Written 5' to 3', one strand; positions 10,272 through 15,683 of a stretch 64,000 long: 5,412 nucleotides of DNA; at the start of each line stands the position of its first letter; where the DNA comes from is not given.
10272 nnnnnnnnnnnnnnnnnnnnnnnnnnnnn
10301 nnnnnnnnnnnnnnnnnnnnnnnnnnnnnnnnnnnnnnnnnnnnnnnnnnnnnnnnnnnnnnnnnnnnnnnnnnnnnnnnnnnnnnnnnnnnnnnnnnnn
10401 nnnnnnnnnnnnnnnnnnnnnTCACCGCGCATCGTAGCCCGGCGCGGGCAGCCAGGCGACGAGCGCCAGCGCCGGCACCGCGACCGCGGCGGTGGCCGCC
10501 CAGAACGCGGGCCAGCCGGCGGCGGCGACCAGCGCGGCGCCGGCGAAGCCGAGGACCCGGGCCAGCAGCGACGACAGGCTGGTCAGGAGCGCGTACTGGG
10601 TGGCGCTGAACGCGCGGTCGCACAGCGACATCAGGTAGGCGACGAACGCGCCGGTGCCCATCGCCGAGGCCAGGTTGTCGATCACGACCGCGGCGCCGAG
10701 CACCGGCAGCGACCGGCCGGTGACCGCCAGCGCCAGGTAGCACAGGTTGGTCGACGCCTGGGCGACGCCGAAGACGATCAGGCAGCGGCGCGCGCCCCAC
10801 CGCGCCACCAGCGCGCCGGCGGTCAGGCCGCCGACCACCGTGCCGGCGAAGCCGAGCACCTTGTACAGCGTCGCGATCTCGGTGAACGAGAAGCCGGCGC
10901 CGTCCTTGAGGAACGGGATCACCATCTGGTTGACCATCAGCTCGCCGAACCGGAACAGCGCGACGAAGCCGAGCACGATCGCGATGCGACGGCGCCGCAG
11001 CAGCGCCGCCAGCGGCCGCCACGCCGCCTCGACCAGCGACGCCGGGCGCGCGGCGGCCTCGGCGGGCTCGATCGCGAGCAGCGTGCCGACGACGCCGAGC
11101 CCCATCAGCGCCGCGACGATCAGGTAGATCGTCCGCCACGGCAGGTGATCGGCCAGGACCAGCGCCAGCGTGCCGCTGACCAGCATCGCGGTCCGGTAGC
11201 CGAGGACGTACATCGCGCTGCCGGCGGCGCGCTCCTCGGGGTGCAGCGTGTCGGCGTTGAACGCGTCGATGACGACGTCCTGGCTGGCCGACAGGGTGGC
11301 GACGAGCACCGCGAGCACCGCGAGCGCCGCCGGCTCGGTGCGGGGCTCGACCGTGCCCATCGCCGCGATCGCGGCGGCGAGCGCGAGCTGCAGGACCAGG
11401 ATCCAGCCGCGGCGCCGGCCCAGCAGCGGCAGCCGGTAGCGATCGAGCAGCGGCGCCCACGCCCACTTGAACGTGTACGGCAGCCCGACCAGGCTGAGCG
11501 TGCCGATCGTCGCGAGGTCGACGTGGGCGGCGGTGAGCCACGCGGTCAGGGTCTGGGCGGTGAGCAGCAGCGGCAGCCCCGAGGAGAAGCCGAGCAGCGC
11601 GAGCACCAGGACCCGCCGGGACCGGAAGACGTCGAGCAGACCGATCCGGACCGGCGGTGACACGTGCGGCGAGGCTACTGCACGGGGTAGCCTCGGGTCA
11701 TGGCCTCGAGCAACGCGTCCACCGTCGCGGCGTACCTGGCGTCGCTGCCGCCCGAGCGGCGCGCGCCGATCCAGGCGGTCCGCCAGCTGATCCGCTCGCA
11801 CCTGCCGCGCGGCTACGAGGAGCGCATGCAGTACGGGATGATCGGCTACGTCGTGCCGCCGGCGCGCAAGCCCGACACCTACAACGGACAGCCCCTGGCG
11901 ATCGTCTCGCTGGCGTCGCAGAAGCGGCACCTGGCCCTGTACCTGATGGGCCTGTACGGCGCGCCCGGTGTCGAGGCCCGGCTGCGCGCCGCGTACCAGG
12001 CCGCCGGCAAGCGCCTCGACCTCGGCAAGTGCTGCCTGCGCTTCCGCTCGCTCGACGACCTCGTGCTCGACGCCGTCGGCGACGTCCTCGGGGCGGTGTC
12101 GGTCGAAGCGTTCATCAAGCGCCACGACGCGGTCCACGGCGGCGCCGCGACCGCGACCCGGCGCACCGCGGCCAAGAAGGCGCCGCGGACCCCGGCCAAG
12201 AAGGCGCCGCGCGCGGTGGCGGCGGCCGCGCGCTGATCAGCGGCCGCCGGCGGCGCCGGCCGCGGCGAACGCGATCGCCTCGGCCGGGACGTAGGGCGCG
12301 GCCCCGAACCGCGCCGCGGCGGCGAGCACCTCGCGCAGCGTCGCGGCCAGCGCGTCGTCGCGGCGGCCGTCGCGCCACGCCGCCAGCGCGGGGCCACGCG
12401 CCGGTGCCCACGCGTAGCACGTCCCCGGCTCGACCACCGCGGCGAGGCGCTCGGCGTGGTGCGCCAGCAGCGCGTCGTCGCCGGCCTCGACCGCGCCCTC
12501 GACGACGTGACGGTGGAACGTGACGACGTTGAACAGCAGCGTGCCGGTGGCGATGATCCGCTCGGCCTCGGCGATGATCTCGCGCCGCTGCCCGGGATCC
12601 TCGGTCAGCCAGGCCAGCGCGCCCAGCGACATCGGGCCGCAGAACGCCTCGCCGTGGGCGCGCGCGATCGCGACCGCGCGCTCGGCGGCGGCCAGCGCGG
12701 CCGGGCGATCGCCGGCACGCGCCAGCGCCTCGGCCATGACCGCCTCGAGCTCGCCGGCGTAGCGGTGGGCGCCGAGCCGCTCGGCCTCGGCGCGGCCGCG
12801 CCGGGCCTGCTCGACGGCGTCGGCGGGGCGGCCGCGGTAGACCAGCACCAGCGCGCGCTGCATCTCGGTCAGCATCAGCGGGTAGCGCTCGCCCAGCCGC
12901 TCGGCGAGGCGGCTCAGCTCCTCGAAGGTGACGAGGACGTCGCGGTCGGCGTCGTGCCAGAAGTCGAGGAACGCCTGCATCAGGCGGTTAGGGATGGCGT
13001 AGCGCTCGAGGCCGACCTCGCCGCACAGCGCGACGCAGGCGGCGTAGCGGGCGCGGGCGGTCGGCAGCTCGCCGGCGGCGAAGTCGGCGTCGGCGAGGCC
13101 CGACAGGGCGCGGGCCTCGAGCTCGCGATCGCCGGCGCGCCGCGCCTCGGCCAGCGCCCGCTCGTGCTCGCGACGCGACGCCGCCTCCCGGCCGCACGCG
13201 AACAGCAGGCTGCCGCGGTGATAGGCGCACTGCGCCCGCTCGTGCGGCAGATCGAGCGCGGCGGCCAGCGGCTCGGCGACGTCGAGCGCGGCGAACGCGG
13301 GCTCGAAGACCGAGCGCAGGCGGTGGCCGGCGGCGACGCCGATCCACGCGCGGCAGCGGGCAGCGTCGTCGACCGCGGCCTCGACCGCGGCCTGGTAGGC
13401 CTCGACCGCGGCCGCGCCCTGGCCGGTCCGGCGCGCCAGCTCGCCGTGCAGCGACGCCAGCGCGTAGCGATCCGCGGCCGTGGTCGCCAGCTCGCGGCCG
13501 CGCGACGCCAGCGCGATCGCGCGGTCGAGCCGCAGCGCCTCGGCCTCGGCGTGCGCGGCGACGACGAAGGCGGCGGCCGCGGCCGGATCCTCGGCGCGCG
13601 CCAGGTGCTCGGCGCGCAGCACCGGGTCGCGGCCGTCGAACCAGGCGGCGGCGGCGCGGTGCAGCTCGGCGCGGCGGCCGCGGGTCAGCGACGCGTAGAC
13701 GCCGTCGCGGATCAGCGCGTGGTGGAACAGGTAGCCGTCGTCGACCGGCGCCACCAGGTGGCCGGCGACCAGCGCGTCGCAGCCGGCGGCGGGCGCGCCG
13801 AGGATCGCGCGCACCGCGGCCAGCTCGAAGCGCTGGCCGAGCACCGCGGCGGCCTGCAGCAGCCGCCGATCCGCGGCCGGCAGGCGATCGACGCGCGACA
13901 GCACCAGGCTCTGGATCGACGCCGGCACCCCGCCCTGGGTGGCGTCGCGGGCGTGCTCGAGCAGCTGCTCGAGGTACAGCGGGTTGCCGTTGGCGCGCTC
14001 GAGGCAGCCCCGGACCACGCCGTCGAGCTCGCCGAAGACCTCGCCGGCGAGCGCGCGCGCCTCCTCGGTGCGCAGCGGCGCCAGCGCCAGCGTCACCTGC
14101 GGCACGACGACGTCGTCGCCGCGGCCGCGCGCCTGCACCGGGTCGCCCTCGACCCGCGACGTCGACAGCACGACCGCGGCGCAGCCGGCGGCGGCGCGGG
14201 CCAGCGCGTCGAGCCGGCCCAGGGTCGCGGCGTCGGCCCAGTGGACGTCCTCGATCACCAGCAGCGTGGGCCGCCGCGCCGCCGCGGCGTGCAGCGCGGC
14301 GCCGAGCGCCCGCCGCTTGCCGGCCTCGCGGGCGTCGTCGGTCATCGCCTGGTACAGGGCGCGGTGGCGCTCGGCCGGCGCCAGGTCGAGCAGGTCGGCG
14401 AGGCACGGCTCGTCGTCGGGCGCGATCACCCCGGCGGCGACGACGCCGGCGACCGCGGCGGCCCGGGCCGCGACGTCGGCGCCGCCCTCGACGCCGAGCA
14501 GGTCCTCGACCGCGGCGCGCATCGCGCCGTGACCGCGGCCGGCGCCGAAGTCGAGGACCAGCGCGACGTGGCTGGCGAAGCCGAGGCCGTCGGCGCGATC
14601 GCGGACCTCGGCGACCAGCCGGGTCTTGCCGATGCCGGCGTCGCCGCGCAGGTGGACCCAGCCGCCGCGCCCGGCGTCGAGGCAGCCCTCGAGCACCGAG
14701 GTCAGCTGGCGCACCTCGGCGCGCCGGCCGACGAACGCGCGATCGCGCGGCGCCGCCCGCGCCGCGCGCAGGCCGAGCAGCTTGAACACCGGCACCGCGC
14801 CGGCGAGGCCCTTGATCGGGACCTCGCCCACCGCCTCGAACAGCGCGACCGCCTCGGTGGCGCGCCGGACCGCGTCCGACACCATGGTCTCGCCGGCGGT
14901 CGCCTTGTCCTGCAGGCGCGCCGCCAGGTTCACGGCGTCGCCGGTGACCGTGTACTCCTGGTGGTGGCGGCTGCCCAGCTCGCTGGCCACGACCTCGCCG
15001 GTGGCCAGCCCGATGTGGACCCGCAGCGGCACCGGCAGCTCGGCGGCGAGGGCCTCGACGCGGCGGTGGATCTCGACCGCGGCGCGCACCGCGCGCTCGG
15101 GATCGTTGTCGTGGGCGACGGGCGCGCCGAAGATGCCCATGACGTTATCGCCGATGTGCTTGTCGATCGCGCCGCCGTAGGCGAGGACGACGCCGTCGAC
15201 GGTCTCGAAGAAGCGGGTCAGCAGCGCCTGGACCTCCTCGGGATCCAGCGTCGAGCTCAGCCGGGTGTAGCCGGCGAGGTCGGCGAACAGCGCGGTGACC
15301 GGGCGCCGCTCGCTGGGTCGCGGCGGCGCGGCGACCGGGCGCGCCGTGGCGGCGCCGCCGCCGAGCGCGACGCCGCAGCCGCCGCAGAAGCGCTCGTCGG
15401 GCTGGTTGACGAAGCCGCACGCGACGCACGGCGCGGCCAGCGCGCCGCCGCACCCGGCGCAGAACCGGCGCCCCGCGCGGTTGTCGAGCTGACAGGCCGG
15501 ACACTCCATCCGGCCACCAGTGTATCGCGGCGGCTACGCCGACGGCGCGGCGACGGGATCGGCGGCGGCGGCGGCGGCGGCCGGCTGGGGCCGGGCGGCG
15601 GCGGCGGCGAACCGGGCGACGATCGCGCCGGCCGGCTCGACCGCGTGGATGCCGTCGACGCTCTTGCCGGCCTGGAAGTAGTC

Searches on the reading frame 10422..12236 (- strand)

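Call 77: search_protein_families(library=pfam, proteins=[window:10422-12236:-], max_evalue=0.001)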
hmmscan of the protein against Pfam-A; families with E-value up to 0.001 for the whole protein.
window:10422-12236:- (604 aa): 2 families
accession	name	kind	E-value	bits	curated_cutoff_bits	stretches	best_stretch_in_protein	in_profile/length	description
PF07690.21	MFS_1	-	6.6e-27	94.8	33.4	2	254-563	46-346/347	Major Facilitator Superfamily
PF13000.13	Acatn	-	5.8e-10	38.8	23.7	1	211-294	4-89/546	Acetyl-coenzyme A transporter 1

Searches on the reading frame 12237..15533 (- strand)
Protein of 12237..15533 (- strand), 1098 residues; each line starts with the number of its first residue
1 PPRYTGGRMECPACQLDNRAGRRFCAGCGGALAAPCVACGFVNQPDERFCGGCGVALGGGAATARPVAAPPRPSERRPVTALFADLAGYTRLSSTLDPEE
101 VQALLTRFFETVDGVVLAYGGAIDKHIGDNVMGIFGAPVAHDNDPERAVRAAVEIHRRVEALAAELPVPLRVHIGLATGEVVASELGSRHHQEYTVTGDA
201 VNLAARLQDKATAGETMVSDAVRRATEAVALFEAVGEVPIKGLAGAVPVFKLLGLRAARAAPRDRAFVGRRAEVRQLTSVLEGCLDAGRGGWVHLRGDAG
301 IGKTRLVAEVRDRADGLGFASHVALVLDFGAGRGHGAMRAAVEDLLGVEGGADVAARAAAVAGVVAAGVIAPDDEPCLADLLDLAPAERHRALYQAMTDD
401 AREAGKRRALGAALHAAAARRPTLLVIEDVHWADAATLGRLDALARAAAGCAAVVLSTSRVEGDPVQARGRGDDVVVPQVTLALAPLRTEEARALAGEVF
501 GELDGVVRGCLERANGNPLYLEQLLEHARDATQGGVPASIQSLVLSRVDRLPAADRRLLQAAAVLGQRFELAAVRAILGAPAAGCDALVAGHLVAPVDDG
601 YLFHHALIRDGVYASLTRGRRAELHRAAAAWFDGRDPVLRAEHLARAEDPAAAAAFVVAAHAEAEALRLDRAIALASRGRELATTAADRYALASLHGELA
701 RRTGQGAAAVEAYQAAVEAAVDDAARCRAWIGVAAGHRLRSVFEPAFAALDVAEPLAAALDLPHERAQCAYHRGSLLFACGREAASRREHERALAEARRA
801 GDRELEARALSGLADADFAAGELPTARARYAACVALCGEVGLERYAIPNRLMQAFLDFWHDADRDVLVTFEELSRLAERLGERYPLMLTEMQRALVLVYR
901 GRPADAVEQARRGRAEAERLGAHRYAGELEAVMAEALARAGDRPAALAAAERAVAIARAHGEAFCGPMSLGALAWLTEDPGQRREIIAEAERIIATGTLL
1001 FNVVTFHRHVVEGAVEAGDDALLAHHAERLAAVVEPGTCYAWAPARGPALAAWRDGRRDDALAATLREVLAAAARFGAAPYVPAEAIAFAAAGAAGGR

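Call 77: search_protein_families(library=pfam, proteins=[window:12237-15533:-], max_evalue=0.001)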
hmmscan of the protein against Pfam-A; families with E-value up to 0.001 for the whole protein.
window:12237-15533:- (1098 aa): 4 families
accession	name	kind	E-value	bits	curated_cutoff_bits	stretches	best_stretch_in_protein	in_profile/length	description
PF00211.25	Guanylate_cyc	-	1.2e-19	71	21.9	1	77-245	7-174/183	Adenylate and Guanylate cyclase catalytic domain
PF13191.12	AAA_16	-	2.5e-14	54.6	32.6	1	267-447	2-158/167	AAA ATPase domain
PF12773.13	DZR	-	8.3e-09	35.9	27.3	1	11-54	1-45/45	Double zinc ribbon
PF13424.12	TPR_12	-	5.7e-05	23.7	30.1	1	769-836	4-74/77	Tetratricopeptide repeat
